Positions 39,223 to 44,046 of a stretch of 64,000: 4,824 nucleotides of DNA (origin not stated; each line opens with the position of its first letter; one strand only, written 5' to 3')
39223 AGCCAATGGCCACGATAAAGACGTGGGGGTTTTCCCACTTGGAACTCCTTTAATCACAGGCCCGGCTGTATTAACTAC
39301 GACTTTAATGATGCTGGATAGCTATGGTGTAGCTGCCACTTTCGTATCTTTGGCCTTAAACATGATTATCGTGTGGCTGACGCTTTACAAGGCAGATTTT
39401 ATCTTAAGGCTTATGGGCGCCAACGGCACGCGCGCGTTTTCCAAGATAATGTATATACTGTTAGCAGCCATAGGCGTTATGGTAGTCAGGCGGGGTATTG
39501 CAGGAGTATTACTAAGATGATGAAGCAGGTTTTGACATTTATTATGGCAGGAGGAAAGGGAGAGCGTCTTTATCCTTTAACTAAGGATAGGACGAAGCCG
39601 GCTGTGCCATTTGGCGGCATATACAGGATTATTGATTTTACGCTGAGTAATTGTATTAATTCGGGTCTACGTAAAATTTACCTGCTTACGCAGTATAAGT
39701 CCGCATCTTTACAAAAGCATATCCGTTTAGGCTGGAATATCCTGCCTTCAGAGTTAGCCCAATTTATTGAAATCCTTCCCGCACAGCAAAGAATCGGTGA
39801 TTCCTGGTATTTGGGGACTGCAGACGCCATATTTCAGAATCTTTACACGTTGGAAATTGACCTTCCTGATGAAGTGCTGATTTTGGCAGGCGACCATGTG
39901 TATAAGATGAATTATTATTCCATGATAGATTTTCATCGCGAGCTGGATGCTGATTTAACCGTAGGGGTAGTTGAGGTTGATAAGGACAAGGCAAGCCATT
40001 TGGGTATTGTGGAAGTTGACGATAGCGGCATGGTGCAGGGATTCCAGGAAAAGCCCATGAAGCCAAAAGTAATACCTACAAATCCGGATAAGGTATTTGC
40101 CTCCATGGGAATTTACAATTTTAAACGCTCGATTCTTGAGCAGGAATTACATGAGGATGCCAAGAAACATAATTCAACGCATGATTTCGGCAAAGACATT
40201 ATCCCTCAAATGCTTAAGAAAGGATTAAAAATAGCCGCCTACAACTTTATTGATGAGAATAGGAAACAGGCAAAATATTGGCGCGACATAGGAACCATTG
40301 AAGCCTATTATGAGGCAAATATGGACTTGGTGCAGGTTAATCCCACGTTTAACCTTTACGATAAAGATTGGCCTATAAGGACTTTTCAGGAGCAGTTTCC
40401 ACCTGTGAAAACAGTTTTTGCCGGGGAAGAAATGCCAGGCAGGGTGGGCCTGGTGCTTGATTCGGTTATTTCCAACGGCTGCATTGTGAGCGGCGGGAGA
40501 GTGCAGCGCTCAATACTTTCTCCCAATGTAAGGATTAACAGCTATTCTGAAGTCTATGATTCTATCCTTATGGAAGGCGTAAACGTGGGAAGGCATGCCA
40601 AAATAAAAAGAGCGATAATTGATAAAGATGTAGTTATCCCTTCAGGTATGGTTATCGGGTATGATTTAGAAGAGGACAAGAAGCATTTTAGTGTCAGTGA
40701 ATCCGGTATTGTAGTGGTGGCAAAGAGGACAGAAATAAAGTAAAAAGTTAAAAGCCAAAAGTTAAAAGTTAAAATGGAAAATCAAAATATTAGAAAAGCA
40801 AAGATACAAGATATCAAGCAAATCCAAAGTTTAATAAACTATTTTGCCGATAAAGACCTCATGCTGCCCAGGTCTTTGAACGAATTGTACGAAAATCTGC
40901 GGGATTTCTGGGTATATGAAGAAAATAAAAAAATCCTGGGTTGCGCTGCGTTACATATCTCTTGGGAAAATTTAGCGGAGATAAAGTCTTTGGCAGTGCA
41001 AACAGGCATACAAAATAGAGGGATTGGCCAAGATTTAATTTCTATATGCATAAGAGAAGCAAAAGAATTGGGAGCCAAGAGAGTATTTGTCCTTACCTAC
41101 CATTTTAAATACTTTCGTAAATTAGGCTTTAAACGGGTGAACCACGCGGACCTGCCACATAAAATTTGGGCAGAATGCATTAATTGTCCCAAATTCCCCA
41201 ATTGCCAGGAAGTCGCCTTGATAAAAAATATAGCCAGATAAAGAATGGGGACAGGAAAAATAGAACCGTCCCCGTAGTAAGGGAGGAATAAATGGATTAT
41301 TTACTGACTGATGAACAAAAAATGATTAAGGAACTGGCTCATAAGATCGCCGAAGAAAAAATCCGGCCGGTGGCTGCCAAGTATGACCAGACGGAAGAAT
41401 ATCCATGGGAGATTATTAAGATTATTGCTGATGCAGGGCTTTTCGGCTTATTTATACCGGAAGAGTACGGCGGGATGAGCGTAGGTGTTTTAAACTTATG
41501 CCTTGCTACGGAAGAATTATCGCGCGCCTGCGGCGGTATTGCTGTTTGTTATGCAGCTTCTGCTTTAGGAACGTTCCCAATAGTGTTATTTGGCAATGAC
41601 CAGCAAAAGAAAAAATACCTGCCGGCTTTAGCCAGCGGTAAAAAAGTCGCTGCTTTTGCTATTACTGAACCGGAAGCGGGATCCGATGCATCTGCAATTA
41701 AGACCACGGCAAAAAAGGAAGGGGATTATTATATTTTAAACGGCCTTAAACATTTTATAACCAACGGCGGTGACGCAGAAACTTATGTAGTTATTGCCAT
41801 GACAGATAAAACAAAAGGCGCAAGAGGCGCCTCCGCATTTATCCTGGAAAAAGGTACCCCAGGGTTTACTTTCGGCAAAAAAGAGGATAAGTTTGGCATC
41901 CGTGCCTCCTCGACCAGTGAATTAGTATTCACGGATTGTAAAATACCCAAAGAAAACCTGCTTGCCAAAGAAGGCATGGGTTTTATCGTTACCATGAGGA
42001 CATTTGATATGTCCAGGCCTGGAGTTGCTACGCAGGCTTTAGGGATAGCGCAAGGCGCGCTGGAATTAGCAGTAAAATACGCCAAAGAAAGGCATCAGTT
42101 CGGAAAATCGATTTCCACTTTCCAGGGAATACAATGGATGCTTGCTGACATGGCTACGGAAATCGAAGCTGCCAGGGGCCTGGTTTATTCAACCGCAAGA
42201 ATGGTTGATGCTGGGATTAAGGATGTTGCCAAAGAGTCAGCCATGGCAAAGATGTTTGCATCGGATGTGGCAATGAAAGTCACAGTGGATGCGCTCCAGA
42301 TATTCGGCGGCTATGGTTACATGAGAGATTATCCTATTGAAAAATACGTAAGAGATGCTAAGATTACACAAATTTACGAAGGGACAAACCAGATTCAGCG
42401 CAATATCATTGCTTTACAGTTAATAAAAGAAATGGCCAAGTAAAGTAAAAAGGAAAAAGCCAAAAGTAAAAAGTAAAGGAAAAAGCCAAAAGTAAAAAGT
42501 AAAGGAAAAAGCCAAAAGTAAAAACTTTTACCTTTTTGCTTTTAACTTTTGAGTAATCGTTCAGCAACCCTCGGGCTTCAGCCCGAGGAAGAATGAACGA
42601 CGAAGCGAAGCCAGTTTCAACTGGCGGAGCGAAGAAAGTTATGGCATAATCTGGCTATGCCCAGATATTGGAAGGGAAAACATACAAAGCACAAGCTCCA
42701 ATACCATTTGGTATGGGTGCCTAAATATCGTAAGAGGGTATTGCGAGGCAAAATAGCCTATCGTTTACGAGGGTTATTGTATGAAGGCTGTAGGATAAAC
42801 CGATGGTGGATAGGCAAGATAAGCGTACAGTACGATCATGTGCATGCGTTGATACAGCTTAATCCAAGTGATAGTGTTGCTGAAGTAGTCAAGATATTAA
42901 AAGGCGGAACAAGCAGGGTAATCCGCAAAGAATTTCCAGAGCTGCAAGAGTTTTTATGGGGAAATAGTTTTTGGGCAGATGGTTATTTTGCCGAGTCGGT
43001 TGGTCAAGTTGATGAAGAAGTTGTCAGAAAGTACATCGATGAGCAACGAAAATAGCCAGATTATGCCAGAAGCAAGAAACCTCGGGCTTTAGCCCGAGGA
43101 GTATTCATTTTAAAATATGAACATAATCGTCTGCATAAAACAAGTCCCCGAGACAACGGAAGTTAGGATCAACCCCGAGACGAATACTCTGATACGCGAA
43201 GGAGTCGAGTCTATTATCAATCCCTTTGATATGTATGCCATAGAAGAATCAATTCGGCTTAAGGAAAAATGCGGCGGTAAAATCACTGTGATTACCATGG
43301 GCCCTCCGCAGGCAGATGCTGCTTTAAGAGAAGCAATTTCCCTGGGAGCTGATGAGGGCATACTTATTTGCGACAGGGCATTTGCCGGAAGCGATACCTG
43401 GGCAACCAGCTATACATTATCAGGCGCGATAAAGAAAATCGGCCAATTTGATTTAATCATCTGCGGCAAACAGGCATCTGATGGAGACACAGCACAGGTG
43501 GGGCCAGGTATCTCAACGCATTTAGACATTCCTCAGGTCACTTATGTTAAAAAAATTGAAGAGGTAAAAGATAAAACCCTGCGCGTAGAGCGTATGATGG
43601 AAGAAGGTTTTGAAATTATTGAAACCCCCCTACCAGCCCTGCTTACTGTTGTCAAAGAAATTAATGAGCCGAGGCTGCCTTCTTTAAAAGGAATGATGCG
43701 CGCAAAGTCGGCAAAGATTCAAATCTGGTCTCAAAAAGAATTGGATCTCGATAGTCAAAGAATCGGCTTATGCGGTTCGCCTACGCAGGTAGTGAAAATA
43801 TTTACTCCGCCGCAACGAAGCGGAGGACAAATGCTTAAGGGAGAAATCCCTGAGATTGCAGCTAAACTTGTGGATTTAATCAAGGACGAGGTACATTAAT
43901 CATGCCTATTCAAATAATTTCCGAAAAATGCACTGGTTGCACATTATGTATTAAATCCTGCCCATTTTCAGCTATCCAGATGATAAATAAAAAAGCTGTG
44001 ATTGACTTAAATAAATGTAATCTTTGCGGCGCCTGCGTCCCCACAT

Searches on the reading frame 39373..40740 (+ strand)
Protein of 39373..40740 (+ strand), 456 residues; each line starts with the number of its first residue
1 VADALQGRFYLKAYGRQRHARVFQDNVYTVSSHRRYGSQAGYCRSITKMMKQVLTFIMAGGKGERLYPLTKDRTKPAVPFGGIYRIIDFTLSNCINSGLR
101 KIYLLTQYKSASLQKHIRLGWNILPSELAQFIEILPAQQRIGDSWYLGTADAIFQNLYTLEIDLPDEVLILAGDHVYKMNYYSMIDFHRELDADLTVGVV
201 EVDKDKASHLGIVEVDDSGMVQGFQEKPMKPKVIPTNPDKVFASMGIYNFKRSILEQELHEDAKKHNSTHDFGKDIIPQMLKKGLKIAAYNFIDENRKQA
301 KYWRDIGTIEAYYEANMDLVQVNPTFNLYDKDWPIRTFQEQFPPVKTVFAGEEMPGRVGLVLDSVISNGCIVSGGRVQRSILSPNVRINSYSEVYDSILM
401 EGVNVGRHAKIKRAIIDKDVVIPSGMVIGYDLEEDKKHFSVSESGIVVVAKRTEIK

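Call 65: search_protein_families(library=pfam, proteins=[window:39373-40740:+])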
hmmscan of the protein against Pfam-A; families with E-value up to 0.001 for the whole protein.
window:39373-40740:+ (456 aa): 4 families
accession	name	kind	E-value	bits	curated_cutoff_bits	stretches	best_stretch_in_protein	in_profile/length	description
PF00483.29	NTP_transferase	-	1.5e-63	215.1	21.2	1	56-320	3-243/245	Nucleotidyl transferase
PF24894.1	Hexapep_GlmU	-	1.7e-38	131.3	23.3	1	343-449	1-104/104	GlmU-like, C-terminal hexapeptide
PF25247.1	LbH_GLGC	-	4.9e-10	39.9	27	1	403-455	74-130/135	GLGC left-handed parallel beta-helix domain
PF25084.1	LbH_EIF2B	-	1.8e-07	31.5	54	1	364-428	22-87/105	EIF2B subunit epsilon LbH domain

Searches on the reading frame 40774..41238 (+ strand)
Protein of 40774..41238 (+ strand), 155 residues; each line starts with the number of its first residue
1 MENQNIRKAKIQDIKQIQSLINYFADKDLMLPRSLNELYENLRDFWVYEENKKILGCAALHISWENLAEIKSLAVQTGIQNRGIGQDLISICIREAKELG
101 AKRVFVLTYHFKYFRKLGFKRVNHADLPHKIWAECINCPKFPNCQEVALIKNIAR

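Call 65: search_protein_families(library=pfam, proteins=[window:40774-41238:+])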
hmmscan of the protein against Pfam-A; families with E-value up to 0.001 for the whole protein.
window:40774-41238:+ (155 aa): 3 families
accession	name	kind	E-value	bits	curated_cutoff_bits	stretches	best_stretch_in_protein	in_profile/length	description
PF00583.31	Acetyltransf_1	-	6.7e-14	52.6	20.7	1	13-119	3-116/116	Acetyltransferase (GNAT) family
PF13508.13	Acetyltransf_7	-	7.7e-12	45.9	27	1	43-120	3-83/84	Acetyltransferase (GNAT) domain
PF13673.13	Acetyltransf_10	-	2.8e-08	34.2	23.6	1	33-123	20-111/128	Acetyltransferase (GNAT) domain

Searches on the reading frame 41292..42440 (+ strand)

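Call 65: search_protein_families(library=pfam, proteins=[window:41292-42440:+])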
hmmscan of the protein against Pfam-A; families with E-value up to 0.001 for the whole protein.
window:41292-42440:+ (383 aa): 5 families
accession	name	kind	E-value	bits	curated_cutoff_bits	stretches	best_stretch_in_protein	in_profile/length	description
PF00441.29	Acyl-CoA_dh_1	-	1.1e-52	178.6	22.4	1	228-376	1-148/150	Acyl-CoA dehydrogenase, C-terminal domain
PF02771.21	Acyl-CoA_dh_N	-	8.9e-36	123.1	22.9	1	6-117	1-113/113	Acyl-CoA dehydrogenase, N-terminal domain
PF02770.24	Acyl-CoA_dh_M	-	7.1e-28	97.1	33.3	1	121-216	1-97/97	Acyl-CoA dehydrogenase, middle domain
PF08028.16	Acyl-CoA_dh_2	-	1.1e-24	87.7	22.7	1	245-366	3-133/134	Acyl-CoA dehydrogenase, C-terminal domain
PF22924.1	ACOX_C_alpha1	-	6.9e-07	29.6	27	1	263-368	51-159/169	Acyl-CoA oxidase, C-alpha1 domain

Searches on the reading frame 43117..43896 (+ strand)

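Call 65: search_protein_families(library=pfam, proteins=[window:43117-43896:+])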
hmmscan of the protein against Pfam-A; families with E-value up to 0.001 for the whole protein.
window:43117-43896:+ (260 aa): 1 family
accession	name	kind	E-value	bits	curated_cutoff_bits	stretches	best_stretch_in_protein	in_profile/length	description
PF01012.27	ETF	-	1.6e-48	165.3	26.7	1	23-208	2-180/181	Electron transfer flavoprotein domain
